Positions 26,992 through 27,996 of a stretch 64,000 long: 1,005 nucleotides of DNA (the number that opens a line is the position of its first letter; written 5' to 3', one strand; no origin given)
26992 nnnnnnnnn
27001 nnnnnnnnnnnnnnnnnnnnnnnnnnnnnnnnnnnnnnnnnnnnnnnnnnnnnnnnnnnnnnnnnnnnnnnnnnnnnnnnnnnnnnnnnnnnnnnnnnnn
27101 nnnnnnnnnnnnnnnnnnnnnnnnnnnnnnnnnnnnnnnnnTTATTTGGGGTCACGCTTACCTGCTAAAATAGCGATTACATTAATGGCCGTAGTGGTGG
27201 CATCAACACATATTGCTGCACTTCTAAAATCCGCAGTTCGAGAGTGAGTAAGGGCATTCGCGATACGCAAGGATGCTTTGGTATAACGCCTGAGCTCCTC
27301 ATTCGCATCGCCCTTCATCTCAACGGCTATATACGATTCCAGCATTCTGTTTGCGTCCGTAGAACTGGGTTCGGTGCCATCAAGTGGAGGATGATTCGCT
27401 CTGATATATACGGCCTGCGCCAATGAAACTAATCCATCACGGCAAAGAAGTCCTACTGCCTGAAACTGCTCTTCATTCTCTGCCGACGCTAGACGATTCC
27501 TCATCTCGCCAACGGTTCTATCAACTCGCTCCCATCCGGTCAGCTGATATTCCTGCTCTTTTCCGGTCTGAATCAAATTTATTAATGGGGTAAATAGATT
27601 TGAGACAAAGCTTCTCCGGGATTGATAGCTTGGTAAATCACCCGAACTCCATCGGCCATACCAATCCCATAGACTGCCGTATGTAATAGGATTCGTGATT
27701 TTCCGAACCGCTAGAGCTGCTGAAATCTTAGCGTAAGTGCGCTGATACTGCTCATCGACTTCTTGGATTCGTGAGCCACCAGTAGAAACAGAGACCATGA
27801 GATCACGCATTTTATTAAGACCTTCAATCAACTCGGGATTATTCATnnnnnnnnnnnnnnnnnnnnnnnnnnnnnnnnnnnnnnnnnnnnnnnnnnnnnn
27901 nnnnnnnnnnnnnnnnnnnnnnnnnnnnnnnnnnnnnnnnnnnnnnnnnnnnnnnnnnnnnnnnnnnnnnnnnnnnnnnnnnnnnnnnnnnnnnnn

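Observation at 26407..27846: Two-gene cassette adjacent to attI as a candidate new defence or toxin module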

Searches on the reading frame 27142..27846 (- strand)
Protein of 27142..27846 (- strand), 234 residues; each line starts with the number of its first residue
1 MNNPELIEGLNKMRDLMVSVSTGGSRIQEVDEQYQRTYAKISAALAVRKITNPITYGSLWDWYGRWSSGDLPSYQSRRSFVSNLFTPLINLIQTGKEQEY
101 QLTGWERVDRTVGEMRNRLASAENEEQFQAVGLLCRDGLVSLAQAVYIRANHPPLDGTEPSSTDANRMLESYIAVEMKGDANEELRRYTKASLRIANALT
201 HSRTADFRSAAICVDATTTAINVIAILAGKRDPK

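Call 3: search_protein_families(library=pfam, proteins=[window:27142-27846:-], max_evalue=1)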
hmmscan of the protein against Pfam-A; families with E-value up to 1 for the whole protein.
window:27142-27846:- (234 aa): 1 family
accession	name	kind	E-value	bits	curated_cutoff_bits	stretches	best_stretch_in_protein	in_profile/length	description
PF13655.11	RVT_N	-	0.016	15.9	28.1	1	104-134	5-35/83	N-terminal domain of reverse transcriptase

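Call 4: search_protein_families(library=padloc, proteins=[window:27142-27846:-], max_evalue=1)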
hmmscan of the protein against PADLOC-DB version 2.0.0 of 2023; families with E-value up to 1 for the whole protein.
window:27142-27846:- (234 aa): 0 families

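Call 5: search_protein_families(library=ncbifam, proteins=[window:27142-27846:-], max_evalue=1)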
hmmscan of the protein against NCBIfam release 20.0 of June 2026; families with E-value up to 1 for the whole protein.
window:27142-27846:- (234 aa): 0 families

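Call 6: search_protein_families(library=phrogs, proteins=[window:27142-27846:-], max_evalue=1)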
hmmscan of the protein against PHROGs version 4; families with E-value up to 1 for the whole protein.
window:27142-27846:- (234 aa): 4 families
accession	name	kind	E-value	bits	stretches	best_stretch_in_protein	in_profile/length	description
phrog_1305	-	DNA, RNA and nucleotide metabolism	0.056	13.8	1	106-203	97-183/226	DNA binding protein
phrog_21951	-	unknown function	0.22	12.8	1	31-70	12-52/61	-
phrog_24265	-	unknown function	0.34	12.1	0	4-42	25-62/98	-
phrog_13673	-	unknown function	0.43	11.8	0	101-128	13-38/77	-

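Call 7: find_homologous_proteins(query=window:27142-27846:-)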
Query window:27142-27846:- (234 aa): 1496 proteins with E <= 0.001 among 1886 candidates; the best 120 are listed.
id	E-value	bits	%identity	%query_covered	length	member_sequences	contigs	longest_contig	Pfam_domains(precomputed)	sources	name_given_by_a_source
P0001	9.5e-146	501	97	100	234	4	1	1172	-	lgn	-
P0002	6.1e-135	466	88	100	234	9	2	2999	-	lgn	-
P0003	8.4e-118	410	77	100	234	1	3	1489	-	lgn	-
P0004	1.3e-114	399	77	100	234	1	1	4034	-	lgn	-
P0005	3.7e-113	395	76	98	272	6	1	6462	-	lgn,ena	-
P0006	1.2e-107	377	71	100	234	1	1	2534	-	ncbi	-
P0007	1.4e-107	376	74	100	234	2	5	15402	-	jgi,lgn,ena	jgi:hypothetical protein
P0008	6.4e-107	374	71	100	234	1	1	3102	-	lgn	-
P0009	2.2e-105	369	71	100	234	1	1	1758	-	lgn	-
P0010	1.2e-104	367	69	100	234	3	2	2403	-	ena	-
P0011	1.2e-103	363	69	100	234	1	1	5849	-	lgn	-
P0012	5.0e-103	361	70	100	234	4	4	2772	-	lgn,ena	-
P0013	3.4e-102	359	68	100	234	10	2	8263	-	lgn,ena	-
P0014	5.9e-102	358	67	100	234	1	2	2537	-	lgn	-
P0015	3.7e-101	355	68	100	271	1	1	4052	-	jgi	jgi:hypothetical protein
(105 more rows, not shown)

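Call 11: find_related_loci(query=A1, collection=genome_contigs, flank=10000)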
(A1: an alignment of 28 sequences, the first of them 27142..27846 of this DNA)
Query A1 (234 aa) in genome_contigs; peptide patterns used: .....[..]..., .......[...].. (x = any residue, [..] = any of these).
93 stretches matched a pattern; 57 encode a relative of the query (tblastn E <= 1e-3); 57 distinct loci.
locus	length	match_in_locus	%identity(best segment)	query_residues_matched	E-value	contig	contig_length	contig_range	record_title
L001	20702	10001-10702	88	1-234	7e-144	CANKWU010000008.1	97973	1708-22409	MAG: Spartobacteria bacterium isolate ZE-15may19-248 genome assembly, contig: ZE-15May19-c75, whole genome shotgun seque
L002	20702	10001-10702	65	1-234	1e-106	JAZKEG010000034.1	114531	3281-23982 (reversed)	MAG: Verrucomicrobiota bacterium isolate DC_HB_02_SPN181219-bin023 DCHB02SPN_B023_0_000000000034, whole genome shotgun s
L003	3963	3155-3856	65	1-234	2e-107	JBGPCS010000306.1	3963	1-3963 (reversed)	MAG: Sulfurifustaceae bacterium isolate OBJ_0618_050_43 k141_5710136_length_3963_cov_10.0000, whole genome shotgun seque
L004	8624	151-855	66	1-234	2e-106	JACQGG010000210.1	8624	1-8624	MAG: Acidobacteria bacterium isolate NC_groundwater_1067_Ag_S2p5_58_90 S_2p5_S6_coassembly_k141_4199838, whole genome sh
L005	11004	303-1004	62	1-234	3e-100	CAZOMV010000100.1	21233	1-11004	MAG TPA_asm: uncultured Pirellulales bacterium isolate SRP302447_co3_789 genome assembly, contig: NODE_6862_length_21233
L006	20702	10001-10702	62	1-234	1e-99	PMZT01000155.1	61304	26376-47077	MAG: Planctomycetia bacterium isolate fen_1346 73.20110800_E3D.93_contig_1109, whole genome shotgun sequence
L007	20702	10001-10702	60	1-234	7e-100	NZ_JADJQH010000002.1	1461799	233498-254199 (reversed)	MAG: Dokdonella sp. isolate Fred_18-Q3-R57-64_MAXAC.209 tig00350925-10-14617120, whole genome shotgun sequence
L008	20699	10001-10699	61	1-233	2e-98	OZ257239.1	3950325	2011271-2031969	MAG: Lysobacterales bacterium isolate b2699e1f-069b-4513-b9ab-960a63940dd7 genome assembly, chromosome: 1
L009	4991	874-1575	60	1-234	3e-98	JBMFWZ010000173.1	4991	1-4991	MAG: Steroidobacteraceae bacterium isolate KM4364-31 NODE_173_length_4991_cov_4.328246, whole genome shotgun sequence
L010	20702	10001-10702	62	1-234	8e-98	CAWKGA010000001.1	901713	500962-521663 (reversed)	MAG: uncultured Gammaproteobacteria bacterium isolate MFD03399.bin.1.170 genome assembly, contig: contig_11752, whole ge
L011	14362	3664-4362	59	1-233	1e-96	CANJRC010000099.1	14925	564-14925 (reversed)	MAG: Betaproteobacteria bacterium isolate RH-23may17-534 genome assembly, contig: RH-23may17-C30447, whole genome shotgu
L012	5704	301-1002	58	1-234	2e-95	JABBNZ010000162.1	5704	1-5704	MAG: Proteobacteria bacterium isolate G2_26 NODE_6986_length_5704_cov_5.20411, whole genome shotgun sequence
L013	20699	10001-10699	57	1-233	1e-94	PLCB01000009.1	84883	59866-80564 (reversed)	MAG: Candidatus Zemynaea palustris isolate palsa_1498 73.20111000_P3M.21_contig_75, whole genome shotgun sequence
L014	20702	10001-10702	57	1-234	4e-92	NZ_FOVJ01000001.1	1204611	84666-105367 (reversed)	Nitrosospira briensis strain Nsp8, whole genome shotgun sequence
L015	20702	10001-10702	54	1-234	1e-88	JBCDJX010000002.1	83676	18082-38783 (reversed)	MAG: Pseudomonadota bacterium isolate P01_H01_bin.45 k141_2716237_length_83676_cov_38.6547, whole genome shotgun sequenc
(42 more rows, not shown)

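Call 23: find_encoding_contigs(protein=P0001, flank=5000, max_places=4)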
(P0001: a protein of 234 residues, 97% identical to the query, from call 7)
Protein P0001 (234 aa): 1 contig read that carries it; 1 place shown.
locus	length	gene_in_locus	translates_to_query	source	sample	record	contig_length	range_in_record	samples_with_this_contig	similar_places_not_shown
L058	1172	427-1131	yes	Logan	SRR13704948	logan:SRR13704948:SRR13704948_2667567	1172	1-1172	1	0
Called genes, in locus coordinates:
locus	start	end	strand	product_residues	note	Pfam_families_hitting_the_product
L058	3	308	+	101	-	?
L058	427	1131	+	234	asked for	-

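Call 41: predict_structure(alignment_id=A3)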
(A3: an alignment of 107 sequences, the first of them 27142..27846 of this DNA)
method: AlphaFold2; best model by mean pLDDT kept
length: 234 residues; sequences in the alignment: 107
mean_pLDDT: 87.5   pTM: 0.57
mean pLDDT of the five models: 87.5, 86.4, 85.4, 83.4, 80.9
residues with pLDDT >= 90: 136; 70-90: 80; 50-70: 11; < 50: 7
segments of 3 or more residues with pLDDT < 50: 99-101, 231-234
pLDDT, mean of each block of 10 residues (from residue 1): 94 96 94 96 92 88 77 80 88 70 70 88 92 92 90 92 92 89 91 95 86 96 81 42
secondary structure, 60 per line:
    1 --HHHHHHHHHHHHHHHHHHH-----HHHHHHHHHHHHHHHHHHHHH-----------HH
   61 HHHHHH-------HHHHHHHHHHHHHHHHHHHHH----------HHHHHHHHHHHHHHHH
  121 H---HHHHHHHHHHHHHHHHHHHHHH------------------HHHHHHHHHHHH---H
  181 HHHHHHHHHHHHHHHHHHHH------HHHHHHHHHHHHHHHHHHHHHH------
elements in order: H3-21 H27-47 H59-66 H74-94 H105-121 H125-146 H165-176 H180-200 H207-228

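Call 44: search_protein_representatives(alignment_id=A1)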
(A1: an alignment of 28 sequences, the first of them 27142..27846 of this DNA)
Query: 28 sequences, 234 profile positions. Proteins with E-value up to 0.001 (for the whole library): 1465; up to 1e-10: 929; up to 1e-30: 378. The best 150 are listed.
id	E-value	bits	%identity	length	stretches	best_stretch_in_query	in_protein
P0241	8.9e-103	359.1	-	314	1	3-233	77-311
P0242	2.8e-100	350.9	-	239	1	1-233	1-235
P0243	2.0e-94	331.7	-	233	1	1-181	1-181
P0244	3.7e-94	330.8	-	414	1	1-233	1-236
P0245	2.2e-93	328.3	-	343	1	4-233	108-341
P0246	3.9e-93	327.5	-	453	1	4-234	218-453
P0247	7.5e-93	326.6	-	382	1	1-231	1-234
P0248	1.9e-92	325.3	-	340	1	4-232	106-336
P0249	3.1e-92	324.5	-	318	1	4-233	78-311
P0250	5.4e-92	323.8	-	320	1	1-232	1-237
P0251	2.3e-91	321.7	-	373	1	1-233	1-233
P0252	1.9e-89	315.5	-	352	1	2-232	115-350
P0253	2.2e-89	315.2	-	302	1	3-231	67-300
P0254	2.3e-89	315.1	-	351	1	3-233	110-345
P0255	6.6e-88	310.4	-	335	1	2-233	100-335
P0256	3.2e-87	308.1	-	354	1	4-234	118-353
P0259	2.5e-85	301.9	-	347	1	1-232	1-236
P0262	3.6e-83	294.9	-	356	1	4-233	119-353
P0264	6.9e-83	293.9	-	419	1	4-233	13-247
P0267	4.5e-81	288.0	-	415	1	1-233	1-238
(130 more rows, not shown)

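Call 45: search_protein_families(library=pfam, proteins=[P0256, P0262, P0245, P0246, P0244, P0247, P0251, P0267, P0259, P0264], max_evalue=0.01)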
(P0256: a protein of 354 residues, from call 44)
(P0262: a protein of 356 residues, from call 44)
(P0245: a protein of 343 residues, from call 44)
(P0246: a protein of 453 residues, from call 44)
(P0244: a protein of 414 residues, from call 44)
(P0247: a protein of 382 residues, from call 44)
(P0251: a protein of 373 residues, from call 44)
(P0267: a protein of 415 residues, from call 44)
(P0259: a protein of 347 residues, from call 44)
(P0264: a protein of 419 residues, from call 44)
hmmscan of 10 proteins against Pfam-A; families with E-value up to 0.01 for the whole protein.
P0256 (354 aa): 0 families

P0262 (356 aa): 0 families

P0245 (343 aa): 0 families

P0246 (453 aa): 0 families

P0244 (414 aa): 0 families

P0247 (382 aa): 0 families

P0251 (373 aa): 0 families

P0267 (415 aa): 0 families

P0259 (347 aa): 0 families

P0264 (419 aa): 0 families

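Call 52: find_encoding_contigs(protein=window:27142-27846:-, flank=3000, max_places=6)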
Protein window:27142-27846:- (234 aa): 2 contigs read that carry it; 2 places shown.
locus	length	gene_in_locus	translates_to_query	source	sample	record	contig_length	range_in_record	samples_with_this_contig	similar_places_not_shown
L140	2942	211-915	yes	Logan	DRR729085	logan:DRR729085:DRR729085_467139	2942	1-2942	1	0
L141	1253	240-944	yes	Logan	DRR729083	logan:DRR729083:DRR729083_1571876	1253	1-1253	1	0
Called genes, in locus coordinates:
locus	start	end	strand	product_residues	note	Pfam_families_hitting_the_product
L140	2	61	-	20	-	?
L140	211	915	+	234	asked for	-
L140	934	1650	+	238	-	PF18780:HNH_repeat (faint), PF10544:T5orf172 (weak), PF13455:MUG113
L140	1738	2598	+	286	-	-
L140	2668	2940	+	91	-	?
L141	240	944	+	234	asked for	-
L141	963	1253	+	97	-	?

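Call 53: find_encoding_contigs(protein=P0002, flank=3000, max_places=6)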
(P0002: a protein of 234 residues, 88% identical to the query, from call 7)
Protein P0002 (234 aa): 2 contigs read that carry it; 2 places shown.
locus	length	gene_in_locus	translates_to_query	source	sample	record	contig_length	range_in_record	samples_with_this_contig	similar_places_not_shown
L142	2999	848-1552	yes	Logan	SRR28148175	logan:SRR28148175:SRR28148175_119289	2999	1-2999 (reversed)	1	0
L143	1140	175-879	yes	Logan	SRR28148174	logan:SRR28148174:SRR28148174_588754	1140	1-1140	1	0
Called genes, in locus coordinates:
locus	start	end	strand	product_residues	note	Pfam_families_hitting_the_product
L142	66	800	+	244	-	-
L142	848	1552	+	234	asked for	-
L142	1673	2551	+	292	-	PF14338:Mrr_N, PF04471:Mrr_cat, PF10356:RRG7 (faint), PF22722:NA-iREase1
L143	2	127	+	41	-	?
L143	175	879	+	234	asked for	-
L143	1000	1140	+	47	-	?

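Call 63: search_solved_structures(query=A3, max_evalue=10)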
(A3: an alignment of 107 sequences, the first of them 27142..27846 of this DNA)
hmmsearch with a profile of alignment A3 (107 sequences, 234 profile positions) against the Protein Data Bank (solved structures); distinct sequences matched with E-value up to 10: 2.
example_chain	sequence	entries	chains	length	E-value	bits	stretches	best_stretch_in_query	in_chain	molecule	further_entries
6ine_A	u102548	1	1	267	1.7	11.2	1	41-88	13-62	Histone-lysine N-methyltransferase ASH1L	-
2f8l_A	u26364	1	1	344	2.4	10.8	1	118-193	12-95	hypothetical protein lmo1582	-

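Call 72: search_protein_families(library=pfam, alignment_id=A6, max_evalue=1)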
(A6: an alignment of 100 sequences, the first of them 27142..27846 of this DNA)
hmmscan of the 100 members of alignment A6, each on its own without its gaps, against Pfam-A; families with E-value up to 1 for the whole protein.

A. member 1, window:27142-27846:- (234 aa): 1 family
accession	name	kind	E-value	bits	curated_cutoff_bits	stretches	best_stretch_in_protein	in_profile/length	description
PF13655.11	RVT_N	-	0.016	15.9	28.1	1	104-134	5-35/83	N-terminal domain of reverse transcriptase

B. families by the number of members that match (of 100 scanned): 87 families (the first 25 are shown)
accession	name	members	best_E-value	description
PF20271.3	CATASP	5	0.0026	CATRA-Associated Small Protein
PF13655.11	RVT_N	5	0.016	N-terminal domain of reverse transcriptase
PF13756.12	Stimulus_sens_1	3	1.8e-06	Stimulus-sensing domain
PF03808.19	Glyco_tran_WecG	3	0.016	Glycosyl transferase WecG/TagA/CpsF family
PF14309.11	DUF4378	2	0.023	Domain of unknown function (DUF4378)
PF21401.2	AcrF3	2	0.036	Cas3 inhibitor AcrF3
PF06812.17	ImpA_N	2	0.087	ImpA, N-terminal, type VI secretion system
PF21106.3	YtxK_like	2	0.12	YtxK N-terminal helical domain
PF13490.11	zf-HC2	2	0.14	Putative zinc-finger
PF01807.25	Zn_ribbon_DnaG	1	2e-26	CHC2 zinc finger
PF13188.13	PAS_8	1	0.0039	PAS domain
PF15582.11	Imm65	1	0.0043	Immunity protein 65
PF11838.14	ERAP1_C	1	0.0077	ERAP1-like C-terminal domain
PF00332.24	Glyco_hydro_17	1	0.0099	Glycosyl hydrolases family 17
PF02631.22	RecX_HTH2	1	0.014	RecX, second three-helix domain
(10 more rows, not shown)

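Call 80: search_protein_families(library=pfam, alignment_id=A7, max_evalue=0.00001)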
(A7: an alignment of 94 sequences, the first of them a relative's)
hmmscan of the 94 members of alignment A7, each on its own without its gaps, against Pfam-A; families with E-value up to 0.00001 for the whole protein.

A. member 1, L001:8182-9126:+ (315 aa): 0 families

B. families by the number of members that match (of 94 scanned): 72 families (the first 25 are shown)
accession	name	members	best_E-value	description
PF07690.21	MFS_1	3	5.3e-67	Major Facilitator Superfamily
PF07992.20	Pyr_redox_2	2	8.4e-57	Pyridine nucleotide-disulphide oxidoreductase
PF04471.18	Mrr_cat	2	2.1e-36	Restriction endonuclease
PF01797.21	Y1_Tnp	2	1.8e-17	Transposase IS200 like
PF13738.12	Pyr_redox_3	2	6.2e-17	Pyridine nucleotide-disulphide oxidoreductase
PF01266.30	DAO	2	5.8e-11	FAD dependent oxidoreductase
PF03486.20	HI0933_like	2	1.5e-09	HI0933-like protein Rossmann domain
PF01134.28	GIDA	2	6.7e-09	Glucose inhibited division protein A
PF08543.17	Phos_pyr_kin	1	5.6e-100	Phosphomethylpyrimidine kinase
PF00144.29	Beta-lactamase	1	2.5e-76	Beta-lactamase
PF07075.17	NamZ_N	1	5.7e-74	Exo-beta-N-acetylmuramidase NamZ, N-terminal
PF05977.19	MFS_3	1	3.8e-70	Transmembrane secretion effector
PF03747.19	ADP_ribosyl_GH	1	9.3e-65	ADP-ribosylglycohydrolase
PF00890.30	FAD_binding_2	1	7.8e-64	FAD binding domain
PF01904.24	DUF72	1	2.9e-62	Protein of unknown function DUF72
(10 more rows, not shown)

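Call 81: search_protein_families(library=padloc, alignment_id=A7, max_evalue=0.00001)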
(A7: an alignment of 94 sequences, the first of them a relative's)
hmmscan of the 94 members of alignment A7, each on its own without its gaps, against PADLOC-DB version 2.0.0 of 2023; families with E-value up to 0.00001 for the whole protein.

A. member 1, L001:8182-9126:+ (315 aa): 0 families

B. families by the number of members that match (of 94 scanned): 165 families (the first 25 are shown)
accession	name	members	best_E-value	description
PDLC02959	RT-Protease_XI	2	3.5e-94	single gene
PDLC02960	RT-Protease_XI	2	1.7e-93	single gene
PDLC04134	mad2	2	1e-43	mads_2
PDLC04140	mad8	2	1.5e-12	mads_8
PDLC02966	RT-Toprim_I-C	1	3.1e-213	single gene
PDLC02963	RT-Toprim_I-C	1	1.6e-209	single gene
PDLC02964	RT-Toprim_I-C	1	2.6e-139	single gene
PDLC02967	RT-Toprim_I-C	1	9e-139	single gene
PDLC03021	MTase_I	1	2.9e-130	Type I methyltransferase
PDLC03229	MTase_II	1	4e-98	Type II methyltransferase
PDLC02961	RT-TIR_XII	1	3.2e-97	single gene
PDLC02962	RT-TIR_XII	1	5.5e-95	single gene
PDLC03657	mREase_IV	1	7.1e-95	Type IV methyl-directed restriction enzyme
PDLC02965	RT-Toprim_I-C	1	2.7e-82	single gene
PDLC02968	RT-Toprim_I-C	1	6.1e-82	single gene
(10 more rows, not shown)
